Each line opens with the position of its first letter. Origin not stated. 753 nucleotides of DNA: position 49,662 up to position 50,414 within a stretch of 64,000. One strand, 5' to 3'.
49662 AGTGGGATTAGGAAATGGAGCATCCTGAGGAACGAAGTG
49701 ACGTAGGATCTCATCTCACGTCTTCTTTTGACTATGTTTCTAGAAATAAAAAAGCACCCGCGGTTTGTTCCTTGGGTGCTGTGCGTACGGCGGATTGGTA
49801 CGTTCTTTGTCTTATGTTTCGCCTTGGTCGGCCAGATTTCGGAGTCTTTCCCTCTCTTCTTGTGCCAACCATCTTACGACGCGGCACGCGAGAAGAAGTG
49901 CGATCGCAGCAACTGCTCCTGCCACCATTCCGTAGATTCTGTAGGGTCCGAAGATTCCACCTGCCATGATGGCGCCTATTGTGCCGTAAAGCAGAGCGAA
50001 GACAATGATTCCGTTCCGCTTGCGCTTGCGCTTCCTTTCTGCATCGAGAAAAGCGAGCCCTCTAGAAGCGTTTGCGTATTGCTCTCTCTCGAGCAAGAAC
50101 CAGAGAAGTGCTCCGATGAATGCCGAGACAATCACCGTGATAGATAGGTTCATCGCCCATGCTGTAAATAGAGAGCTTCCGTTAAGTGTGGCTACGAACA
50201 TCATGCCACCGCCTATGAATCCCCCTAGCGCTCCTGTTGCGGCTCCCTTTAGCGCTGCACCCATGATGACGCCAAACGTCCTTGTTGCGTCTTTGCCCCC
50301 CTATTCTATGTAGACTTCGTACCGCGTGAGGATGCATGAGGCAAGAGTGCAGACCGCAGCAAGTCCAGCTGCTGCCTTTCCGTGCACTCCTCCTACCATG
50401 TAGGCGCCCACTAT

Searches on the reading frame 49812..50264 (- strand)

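Call 85: search_protein_families(library=pfam, proteins=[window:49812-50264:-], max_evalue=0.001)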
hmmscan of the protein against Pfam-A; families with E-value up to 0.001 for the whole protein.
window:49812-50264:- (150 aa): 1 family
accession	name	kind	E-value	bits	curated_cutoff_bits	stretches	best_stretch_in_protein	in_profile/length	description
PF01040.23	UbiA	-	0.00059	19.6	34.2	1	11-141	120-243/250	UbiA prenyltransferase family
